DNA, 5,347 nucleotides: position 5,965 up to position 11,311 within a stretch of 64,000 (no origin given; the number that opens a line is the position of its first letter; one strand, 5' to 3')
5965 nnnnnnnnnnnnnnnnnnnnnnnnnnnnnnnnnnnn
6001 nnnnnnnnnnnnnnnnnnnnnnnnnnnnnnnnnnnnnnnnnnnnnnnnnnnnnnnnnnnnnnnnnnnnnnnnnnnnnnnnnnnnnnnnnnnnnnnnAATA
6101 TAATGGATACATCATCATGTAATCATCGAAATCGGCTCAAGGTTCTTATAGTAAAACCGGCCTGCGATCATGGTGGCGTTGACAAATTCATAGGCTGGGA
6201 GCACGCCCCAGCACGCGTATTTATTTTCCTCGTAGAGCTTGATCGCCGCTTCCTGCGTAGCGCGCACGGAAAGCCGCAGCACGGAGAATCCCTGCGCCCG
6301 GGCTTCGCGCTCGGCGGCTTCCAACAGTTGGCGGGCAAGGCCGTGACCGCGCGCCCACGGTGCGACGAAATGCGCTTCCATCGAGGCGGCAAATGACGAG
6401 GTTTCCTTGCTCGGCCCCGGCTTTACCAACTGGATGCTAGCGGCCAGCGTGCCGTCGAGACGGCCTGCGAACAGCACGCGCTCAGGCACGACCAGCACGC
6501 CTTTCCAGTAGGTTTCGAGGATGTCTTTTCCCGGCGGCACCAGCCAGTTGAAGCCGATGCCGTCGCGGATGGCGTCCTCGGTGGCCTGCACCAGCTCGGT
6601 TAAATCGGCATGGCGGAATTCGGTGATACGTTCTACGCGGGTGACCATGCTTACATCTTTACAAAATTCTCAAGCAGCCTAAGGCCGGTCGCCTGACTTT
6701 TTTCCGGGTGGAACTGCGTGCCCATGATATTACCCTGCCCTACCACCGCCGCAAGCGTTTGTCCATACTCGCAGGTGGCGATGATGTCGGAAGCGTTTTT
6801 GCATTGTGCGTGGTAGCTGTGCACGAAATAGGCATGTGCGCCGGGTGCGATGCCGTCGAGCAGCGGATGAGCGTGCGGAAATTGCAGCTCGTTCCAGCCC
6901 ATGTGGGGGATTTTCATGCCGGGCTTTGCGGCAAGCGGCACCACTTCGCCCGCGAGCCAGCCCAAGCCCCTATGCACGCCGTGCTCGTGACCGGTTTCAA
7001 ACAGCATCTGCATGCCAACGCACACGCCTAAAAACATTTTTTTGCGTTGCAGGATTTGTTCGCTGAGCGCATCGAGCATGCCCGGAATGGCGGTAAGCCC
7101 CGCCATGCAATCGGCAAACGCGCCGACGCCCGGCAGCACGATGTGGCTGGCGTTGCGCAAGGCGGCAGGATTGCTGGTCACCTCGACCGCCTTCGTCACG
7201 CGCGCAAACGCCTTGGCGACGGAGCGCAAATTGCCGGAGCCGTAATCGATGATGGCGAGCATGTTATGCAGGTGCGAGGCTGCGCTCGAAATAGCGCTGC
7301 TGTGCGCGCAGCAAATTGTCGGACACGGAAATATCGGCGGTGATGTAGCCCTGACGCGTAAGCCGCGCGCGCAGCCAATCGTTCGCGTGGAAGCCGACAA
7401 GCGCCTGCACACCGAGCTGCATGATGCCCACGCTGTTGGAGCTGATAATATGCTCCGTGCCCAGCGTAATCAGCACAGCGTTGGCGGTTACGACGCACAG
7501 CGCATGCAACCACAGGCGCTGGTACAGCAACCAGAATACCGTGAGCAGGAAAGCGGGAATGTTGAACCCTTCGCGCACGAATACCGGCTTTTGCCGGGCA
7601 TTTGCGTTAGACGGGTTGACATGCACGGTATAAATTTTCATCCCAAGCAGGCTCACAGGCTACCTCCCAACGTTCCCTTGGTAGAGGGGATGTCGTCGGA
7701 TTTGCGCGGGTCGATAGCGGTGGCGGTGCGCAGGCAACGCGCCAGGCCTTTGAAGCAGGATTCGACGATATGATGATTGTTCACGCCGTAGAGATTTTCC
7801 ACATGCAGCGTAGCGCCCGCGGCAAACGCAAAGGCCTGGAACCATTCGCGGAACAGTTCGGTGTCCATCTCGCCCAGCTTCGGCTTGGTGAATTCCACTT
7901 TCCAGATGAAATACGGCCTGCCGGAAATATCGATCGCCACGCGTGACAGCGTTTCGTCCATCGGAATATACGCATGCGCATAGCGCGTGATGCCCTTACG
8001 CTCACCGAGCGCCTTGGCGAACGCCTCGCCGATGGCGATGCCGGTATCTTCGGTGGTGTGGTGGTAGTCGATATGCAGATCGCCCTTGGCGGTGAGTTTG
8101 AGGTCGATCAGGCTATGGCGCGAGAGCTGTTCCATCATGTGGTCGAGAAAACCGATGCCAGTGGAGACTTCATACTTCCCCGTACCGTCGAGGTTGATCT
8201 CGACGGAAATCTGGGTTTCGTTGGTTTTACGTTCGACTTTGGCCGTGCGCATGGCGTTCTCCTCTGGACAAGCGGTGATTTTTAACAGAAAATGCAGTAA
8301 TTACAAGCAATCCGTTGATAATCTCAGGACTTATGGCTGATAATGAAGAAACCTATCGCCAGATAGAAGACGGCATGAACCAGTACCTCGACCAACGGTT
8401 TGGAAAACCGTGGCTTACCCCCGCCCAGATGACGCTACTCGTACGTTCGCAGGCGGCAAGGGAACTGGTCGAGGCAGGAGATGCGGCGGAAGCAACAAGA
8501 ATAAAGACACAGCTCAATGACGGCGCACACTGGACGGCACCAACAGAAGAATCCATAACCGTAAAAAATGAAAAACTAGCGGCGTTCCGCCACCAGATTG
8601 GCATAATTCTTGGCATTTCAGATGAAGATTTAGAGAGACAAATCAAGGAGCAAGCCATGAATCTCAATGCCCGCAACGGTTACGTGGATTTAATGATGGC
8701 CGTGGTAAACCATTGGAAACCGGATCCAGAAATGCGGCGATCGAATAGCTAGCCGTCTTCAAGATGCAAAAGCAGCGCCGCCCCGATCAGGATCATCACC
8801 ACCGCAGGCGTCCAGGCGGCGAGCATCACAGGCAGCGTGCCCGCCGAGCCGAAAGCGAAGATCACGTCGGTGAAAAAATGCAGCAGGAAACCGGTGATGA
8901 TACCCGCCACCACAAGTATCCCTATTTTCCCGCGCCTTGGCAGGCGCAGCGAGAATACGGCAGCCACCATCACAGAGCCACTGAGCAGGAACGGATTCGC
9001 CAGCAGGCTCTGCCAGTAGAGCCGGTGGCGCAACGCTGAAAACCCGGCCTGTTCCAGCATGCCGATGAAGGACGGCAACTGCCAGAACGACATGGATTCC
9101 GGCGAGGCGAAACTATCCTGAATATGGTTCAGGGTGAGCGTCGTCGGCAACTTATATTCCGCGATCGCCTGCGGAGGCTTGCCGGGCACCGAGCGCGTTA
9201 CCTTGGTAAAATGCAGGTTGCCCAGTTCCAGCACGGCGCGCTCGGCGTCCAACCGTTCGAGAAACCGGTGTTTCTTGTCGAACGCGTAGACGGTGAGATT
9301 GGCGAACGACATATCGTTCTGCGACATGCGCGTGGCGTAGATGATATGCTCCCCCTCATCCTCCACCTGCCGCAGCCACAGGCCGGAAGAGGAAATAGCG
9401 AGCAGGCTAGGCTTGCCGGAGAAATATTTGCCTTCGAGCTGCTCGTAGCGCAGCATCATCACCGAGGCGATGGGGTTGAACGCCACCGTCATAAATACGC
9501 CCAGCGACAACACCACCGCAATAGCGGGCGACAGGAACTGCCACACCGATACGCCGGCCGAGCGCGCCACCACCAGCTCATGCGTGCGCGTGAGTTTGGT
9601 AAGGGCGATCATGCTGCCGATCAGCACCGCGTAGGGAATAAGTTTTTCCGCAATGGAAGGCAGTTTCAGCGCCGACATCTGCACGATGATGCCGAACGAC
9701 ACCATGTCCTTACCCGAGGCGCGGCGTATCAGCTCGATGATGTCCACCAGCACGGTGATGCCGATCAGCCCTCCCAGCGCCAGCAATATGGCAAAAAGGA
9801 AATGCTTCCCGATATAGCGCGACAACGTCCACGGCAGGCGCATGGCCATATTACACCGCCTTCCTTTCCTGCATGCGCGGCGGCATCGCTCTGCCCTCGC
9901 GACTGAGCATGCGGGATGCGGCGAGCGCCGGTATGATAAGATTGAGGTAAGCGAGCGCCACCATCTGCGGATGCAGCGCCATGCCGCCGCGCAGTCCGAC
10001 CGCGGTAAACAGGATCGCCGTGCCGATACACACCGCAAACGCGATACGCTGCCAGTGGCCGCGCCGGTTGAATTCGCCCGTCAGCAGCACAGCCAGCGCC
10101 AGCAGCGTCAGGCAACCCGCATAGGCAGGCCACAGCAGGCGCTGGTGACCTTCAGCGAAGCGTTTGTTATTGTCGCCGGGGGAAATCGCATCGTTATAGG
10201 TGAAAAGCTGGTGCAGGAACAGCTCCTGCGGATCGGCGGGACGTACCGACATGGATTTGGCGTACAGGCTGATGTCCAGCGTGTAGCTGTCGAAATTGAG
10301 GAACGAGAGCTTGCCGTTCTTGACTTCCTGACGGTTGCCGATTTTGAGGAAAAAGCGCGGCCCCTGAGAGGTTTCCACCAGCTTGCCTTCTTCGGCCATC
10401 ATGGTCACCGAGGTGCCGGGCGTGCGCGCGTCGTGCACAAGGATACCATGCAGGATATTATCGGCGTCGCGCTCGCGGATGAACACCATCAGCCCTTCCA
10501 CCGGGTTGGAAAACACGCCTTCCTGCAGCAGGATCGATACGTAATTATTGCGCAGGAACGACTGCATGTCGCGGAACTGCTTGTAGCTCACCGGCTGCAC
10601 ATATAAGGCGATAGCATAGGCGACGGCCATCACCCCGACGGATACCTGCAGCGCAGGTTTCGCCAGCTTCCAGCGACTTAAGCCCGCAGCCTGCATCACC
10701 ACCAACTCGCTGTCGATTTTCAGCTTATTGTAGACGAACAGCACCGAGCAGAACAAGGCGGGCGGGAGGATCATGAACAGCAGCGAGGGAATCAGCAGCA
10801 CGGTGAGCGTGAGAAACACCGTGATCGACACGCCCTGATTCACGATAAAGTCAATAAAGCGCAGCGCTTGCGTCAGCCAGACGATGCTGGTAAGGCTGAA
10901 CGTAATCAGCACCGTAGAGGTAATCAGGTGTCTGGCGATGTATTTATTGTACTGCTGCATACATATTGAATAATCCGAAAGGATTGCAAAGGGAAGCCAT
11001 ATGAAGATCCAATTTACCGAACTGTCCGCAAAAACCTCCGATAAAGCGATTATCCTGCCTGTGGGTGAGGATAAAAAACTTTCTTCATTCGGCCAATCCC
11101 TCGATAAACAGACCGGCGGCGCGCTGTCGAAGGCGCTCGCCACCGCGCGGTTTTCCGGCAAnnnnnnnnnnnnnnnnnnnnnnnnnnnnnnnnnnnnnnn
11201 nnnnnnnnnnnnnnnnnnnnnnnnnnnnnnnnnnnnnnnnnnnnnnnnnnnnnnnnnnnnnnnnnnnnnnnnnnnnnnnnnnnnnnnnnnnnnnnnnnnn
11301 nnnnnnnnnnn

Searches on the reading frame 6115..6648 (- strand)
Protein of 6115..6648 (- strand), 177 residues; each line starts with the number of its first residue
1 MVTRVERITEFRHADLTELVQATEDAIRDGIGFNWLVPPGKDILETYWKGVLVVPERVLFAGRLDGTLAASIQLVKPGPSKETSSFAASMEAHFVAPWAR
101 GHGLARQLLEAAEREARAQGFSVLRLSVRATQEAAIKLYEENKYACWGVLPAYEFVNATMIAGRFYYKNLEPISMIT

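Call 34: search_protein_families(library=pfam, proteins=[window:6115-6648:-], max_evalue=0.001)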
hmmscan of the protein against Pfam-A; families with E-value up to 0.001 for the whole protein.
window:6115-6648:- (177 aa): 4 families
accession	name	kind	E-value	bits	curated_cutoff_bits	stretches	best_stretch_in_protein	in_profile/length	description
PF00583.31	Acetyltransf_1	-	4.5e-14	53.2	20.7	1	48-141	27-113/116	Acetyltransferase (GNAT) family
PF13508.13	Acetyltransf_7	-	8.3e-08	32.9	27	1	82-142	28-80/84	Acetyltransferase (GNAT) domain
PF13673.13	Acetyltransf_10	-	2.8e-06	27.8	23.6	1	92-141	56-104/128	Acetyltransferase (GNAT) domain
PF14542.12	Acetyltransf_CG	-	0.00084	19.9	30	0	94-124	31-61/80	GCN5-related N-acetyl-transferase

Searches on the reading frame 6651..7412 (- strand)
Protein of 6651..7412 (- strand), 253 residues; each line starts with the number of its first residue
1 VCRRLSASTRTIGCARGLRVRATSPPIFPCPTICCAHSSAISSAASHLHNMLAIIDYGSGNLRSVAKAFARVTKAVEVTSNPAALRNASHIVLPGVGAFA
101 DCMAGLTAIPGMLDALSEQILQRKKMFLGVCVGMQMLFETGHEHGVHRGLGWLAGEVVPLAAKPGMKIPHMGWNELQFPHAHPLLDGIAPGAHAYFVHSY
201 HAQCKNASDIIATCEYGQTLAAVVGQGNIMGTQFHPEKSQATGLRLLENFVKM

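Call 34: search_protein_families(library=pfam, proteins=[window:6651-7412:-], max_evalue=0.001)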
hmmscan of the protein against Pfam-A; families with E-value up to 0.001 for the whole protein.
window:6651-7412:- (253 aa): 3 families
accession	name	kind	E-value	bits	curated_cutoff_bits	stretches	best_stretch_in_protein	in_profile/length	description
PF00117.34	GATase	-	9.4e-21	74.8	22.8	1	54-251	2-187/190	Glutamine amidotransferase class-I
PF01174.25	SNO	-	8.2e-07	29.5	27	0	66-138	12-82/188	SNO glutamine amidotransferase family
PF07685.20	GATase_3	-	0.00051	20.1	27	0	76-164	27-122/196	CobB/CobQ-like glutamine amidotransferase domain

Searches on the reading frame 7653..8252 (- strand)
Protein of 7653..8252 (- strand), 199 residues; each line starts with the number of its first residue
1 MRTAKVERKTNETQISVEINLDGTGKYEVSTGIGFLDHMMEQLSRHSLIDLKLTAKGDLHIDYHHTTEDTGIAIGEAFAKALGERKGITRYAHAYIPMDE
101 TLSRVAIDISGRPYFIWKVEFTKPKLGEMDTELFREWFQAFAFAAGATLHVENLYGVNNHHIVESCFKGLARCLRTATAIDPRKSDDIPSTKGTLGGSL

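Call 34: search_protein_families(library=pfam, proteins=[window:7653-8252:-], max_evalue=0.001)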
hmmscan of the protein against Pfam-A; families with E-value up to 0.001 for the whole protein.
window:7653-8252:- (199 aa): 1 family
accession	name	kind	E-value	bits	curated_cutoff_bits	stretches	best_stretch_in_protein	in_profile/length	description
PF00475.24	IGPD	-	3.3e-66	222.3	27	1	31-174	1-144/144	Imidazoleglycerol-phosphate dehydratase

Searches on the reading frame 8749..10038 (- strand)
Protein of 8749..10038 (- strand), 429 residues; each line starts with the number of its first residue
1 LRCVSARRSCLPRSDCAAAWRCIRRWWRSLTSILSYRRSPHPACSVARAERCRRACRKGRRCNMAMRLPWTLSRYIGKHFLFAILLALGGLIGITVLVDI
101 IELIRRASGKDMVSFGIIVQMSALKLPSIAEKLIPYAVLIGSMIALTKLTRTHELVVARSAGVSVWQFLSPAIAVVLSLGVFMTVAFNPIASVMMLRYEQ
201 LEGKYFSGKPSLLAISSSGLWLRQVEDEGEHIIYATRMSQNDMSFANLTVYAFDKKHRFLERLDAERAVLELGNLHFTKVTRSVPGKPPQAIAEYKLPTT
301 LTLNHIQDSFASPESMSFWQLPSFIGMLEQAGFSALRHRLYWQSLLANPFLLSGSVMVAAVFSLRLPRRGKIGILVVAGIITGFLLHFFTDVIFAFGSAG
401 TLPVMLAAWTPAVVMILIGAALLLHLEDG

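Call 34: search_protein_families(library=pfam, proteins=[window:8749-10038:-], max_evalue=0.001)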
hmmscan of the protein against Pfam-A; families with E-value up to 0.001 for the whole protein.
window:8749-10038:- (429 aa): 1 family
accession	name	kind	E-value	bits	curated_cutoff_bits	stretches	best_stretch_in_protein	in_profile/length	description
PF03739.19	LptF_LptG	-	3.1e-64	217.7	27.9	1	74-424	1-352/353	Lipopolysaccharide export system permease LptF/LptG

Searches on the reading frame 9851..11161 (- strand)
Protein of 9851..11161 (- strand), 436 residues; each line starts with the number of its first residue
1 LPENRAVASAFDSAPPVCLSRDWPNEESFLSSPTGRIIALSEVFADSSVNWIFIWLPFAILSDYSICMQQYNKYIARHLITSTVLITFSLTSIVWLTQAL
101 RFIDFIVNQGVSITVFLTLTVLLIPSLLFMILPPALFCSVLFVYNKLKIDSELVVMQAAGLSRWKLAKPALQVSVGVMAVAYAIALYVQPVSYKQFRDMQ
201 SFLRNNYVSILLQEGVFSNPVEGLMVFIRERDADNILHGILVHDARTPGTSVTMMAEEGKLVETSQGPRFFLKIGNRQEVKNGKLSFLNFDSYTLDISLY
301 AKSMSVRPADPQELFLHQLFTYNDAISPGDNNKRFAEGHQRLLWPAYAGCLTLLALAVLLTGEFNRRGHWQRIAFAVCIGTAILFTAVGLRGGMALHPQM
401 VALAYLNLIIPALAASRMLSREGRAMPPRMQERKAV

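Call 34: search_protein_families(library=pfam, proteins=[window:9851-11161:-], max_evalue=0.001)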
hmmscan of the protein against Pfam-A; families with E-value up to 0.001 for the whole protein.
window:9851-11161:- (436 aa): 1 family
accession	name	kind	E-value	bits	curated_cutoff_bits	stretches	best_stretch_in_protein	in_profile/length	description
PF03739.19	LptF_LptG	-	4.2e-62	210.7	27.9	1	73-414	1-347/353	Lipopolysaccharide export system permease LptF/LptG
